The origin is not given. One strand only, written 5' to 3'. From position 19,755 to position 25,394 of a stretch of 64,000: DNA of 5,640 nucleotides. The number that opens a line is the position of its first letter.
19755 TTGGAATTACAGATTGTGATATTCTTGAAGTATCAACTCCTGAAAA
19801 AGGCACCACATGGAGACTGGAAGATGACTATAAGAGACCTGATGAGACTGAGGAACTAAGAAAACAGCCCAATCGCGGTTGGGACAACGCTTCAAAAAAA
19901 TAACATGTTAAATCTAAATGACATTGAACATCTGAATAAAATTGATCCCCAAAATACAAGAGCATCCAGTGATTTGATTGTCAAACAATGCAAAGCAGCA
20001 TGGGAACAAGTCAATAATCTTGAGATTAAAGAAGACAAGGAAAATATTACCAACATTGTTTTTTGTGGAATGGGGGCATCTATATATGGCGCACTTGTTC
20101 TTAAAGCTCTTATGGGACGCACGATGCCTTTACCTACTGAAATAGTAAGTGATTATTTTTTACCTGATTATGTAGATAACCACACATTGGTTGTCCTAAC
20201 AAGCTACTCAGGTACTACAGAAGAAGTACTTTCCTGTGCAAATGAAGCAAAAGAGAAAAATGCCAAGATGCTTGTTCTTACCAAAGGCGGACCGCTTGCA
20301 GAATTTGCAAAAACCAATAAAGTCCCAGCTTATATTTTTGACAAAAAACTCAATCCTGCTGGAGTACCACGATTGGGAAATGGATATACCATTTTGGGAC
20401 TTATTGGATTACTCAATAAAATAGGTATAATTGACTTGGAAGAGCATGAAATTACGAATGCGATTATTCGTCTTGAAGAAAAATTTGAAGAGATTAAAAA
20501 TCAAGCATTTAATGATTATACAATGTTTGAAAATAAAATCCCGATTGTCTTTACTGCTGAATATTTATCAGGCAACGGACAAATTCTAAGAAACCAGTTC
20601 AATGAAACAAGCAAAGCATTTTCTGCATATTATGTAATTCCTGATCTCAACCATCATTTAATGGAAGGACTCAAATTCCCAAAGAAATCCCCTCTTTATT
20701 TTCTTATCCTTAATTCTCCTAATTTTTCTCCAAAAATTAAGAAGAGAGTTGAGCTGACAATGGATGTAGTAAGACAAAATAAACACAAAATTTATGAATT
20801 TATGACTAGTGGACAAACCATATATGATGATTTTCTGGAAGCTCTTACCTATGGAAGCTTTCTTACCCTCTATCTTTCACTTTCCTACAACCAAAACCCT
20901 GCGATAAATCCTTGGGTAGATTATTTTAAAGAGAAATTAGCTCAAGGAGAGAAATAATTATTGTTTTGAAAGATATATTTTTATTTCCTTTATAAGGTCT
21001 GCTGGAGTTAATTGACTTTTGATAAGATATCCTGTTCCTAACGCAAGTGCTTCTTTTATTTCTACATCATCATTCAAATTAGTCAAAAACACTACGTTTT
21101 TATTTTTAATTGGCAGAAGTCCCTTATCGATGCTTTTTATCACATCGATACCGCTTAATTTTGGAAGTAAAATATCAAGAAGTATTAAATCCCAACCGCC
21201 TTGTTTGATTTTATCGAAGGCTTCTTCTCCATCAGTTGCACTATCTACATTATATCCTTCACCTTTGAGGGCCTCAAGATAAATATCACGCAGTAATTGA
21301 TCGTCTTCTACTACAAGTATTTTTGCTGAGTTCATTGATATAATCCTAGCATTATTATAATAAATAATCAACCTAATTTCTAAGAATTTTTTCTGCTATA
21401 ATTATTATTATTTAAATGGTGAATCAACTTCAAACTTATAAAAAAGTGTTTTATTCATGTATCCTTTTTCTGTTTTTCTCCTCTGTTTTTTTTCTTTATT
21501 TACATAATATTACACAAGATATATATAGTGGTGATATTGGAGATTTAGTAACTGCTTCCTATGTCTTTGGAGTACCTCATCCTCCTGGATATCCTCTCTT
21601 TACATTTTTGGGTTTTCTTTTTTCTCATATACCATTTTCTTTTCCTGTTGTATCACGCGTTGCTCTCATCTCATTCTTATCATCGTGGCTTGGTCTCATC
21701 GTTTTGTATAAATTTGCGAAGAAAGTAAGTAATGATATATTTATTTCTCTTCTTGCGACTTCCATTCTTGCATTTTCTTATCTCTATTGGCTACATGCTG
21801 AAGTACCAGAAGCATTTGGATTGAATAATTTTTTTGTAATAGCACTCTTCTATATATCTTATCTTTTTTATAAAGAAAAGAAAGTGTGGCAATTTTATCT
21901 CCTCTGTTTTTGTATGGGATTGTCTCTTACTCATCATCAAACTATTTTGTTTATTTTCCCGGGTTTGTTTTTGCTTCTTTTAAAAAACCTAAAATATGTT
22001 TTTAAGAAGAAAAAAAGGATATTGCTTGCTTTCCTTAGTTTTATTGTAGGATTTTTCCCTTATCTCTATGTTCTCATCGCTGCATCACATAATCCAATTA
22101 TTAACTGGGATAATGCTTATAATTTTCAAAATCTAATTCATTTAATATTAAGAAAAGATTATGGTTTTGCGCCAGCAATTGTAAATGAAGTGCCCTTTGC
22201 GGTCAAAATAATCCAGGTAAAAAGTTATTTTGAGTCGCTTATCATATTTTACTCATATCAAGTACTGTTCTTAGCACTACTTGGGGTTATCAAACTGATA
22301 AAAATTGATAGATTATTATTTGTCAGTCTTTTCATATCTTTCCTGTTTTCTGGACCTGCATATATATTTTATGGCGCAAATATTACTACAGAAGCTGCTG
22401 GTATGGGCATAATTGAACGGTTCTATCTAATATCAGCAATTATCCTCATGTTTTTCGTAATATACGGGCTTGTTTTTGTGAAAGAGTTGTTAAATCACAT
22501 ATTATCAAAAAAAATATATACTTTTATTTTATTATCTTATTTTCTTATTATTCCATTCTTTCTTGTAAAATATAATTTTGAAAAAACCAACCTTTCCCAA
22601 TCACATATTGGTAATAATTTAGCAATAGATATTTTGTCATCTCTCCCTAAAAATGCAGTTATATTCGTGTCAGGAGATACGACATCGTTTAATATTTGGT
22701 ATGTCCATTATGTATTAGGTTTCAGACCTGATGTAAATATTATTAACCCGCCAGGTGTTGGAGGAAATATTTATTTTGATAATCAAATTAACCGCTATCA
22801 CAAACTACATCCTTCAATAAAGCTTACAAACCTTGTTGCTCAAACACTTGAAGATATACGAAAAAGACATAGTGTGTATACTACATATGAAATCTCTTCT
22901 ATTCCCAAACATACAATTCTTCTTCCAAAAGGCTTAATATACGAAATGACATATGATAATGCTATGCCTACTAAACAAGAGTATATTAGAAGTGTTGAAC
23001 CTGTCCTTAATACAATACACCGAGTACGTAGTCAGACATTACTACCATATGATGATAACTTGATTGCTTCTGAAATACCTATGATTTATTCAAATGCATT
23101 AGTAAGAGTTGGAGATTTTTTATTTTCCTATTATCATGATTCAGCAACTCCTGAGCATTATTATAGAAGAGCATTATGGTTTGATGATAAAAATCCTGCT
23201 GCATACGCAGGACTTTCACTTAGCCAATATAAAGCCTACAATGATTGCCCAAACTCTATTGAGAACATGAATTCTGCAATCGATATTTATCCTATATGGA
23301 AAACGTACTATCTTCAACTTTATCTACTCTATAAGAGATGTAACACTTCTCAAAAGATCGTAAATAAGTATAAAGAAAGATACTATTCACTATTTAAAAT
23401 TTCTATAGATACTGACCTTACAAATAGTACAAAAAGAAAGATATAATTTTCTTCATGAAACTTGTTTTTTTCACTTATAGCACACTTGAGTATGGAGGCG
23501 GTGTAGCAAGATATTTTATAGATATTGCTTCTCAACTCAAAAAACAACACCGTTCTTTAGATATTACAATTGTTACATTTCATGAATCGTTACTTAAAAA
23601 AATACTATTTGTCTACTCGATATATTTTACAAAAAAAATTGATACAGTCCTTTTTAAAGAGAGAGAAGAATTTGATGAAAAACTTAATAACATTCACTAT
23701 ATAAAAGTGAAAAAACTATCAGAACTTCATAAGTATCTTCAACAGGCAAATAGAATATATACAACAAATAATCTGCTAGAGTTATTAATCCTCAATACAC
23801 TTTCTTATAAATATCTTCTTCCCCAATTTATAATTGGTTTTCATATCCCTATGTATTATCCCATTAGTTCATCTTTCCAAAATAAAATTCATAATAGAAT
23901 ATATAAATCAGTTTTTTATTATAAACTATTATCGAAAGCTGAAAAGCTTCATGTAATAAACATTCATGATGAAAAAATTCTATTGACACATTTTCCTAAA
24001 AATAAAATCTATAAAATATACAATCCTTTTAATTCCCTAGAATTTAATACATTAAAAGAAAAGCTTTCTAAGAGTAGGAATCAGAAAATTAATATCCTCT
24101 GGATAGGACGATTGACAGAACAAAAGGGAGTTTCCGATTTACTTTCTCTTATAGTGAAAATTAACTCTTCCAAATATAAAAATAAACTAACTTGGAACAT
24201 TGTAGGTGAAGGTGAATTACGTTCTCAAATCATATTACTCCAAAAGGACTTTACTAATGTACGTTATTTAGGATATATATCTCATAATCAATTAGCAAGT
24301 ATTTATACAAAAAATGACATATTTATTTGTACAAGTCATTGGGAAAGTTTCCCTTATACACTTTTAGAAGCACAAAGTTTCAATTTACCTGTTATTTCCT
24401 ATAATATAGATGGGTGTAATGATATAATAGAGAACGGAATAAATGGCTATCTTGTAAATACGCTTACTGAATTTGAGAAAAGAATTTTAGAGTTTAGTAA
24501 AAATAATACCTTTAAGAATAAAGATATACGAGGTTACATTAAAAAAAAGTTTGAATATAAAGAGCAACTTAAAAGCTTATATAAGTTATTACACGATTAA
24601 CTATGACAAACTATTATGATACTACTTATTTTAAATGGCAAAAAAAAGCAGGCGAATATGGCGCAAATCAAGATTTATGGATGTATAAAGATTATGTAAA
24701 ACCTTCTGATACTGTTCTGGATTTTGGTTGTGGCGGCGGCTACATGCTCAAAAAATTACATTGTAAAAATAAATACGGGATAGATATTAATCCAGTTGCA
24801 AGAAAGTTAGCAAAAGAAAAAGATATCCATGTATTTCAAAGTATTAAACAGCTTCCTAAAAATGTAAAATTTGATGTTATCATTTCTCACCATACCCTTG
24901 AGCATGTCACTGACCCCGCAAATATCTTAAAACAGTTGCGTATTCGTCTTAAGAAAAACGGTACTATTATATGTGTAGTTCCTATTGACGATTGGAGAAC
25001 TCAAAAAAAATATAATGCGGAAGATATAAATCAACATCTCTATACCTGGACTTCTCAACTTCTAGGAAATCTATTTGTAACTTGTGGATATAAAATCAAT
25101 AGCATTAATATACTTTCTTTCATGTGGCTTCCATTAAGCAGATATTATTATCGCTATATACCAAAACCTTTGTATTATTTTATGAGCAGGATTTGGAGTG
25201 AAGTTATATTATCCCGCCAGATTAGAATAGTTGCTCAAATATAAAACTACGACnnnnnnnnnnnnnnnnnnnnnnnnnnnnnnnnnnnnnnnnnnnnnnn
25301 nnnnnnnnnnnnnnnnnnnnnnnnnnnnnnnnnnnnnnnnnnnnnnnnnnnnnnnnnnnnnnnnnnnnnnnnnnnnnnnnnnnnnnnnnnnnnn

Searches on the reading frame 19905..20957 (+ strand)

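Call 63: search_protein_families(library=pfam, proteins=[window:19905-20957:+], max_evalue=0.0001)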
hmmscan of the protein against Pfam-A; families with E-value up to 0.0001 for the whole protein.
window:19905-20957:+ (350 aa): 2 families
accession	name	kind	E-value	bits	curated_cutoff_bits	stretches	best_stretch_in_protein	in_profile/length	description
PF10432.14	bact-PGI_C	-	4.3e-21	75.9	24.5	1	208-345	12-151/151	Bacterial phospho-glucose isomerase C-terminal SIS domain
PF01380.27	SIS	-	1.5e-08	34.9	25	1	50-136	7-99/131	SIS domain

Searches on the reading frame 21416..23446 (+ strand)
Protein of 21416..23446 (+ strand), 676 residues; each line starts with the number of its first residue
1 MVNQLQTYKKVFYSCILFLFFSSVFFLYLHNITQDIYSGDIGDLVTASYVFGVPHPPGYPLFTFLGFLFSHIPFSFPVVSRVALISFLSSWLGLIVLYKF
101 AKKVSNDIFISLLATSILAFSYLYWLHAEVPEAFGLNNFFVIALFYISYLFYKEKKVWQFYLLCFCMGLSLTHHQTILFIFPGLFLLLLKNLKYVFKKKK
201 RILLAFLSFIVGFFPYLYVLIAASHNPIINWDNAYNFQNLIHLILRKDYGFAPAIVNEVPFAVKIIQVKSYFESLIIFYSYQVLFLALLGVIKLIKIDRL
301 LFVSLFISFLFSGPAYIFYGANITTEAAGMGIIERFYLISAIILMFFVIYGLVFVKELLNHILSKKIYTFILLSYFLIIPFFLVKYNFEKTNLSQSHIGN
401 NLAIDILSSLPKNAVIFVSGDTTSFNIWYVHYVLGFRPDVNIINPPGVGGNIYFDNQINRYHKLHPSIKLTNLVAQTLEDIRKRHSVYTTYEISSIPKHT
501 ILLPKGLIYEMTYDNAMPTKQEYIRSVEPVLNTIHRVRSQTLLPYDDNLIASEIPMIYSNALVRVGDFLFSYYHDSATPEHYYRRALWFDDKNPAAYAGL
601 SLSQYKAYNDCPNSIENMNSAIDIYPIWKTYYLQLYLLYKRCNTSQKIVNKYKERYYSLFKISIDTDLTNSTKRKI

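Call 63: search_protein_families(library=pfam, proteins=[window:21416-23446:+], max_evalue=0.0001)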
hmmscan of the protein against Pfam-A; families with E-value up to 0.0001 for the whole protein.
window:21416-23446:+ (676 aa): 1 family
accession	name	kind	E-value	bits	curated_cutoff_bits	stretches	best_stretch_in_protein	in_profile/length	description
PF11028.14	TMEM260-like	-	4.9e-21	75.7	24.2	1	40-191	1-173/179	Protein O-mannosyl-transferase TMEM260-like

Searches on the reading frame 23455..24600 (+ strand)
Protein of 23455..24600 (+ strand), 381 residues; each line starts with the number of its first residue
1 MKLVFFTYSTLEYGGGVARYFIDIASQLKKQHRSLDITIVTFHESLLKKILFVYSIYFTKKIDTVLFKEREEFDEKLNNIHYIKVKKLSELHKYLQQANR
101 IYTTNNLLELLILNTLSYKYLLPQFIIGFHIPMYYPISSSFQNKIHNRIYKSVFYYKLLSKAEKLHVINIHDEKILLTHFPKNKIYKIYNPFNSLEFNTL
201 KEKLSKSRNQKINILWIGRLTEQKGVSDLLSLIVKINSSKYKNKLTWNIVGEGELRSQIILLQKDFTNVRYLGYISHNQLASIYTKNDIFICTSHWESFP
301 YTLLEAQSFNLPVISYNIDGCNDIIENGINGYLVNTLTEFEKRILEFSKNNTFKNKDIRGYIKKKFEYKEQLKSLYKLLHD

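Call 63: search_protein_families(library=pfam, proteins=[window:23455-24600:+], max_evalue=0.0001)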
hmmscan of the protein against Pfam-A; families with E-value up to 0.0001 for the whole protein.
window:23455-24600:+ (381 aa): 2 families
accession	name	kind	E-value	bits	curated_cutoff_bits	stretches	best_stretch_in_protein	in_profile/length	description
PF00534.26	Glycos_transf_1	-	4.8e-28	98.3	26.4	1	206-357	10-164/172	Glycosyl transferases group 1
PF13692.12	Glyco_trans_1_4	-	9.1e-25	88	27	1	213-348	3-140/142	Glycosyl transferases group 1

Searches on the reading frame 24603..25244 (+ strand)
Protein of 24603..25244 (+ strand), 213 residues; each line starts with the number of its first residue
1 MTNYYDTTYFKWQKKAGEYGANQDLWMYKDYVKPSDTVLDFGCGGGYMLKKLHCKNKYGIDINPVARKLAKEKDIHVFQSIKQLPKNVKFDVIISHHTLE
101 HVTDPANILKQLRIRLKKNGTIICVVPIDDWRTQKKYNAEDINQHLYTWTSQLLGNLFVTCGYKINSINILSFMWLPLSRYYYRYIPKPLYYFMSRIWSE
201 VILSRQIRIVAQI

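Call 63: search_protein_families(library=pfam, proteins=[window:24603-25244:+], max_evalue=0.0001)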
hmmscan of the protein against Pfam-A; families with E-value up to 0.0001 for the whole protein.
window:24603-25244:+ (213 aa): 9 families
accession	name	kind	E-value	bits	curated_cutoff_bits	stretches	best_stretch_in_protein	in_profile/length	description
PF13489.12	Methyltransf_23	-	1.7e-19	70.6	27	1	33-165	21-161/164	Methyltransferase domain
PF08241.18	Methyltransf_11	-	1.6e-14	54.7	21.2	1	39-124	1-95/95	Methyltransferase domain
PF13847.12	Methyltransf_31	-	6.2e-13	49.1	27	1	34-127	3-112/145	Methyltransferase domain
PF08242.18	Methyltransf_12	-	7e-11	43.2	30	1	39-121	1-97/98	Methyltransferase domain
PF13649.12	Methyltransf_25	-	1e-09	39.4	27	1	38-120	1-97/97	Methyltransferase domain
PF07021.18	MetW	-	3.9e-07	30.3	21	1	24-132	3-116/193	Methionine biosynthesis protein MetW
PF08003.17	Methyltransf_9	-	2.6e-06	27.1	23.8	1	36-123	117-216/315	Protein of unknown function (DUF1698)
PF05219.18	DREV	-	4.4e-06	26.4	26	1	35-168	95-238/265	DREV methyltransferase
PF06325.19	PrmA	-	2.8e-05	24.2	22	1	27-123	154-257/296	Ribosomal protein L11 methyltransferase (PrmA)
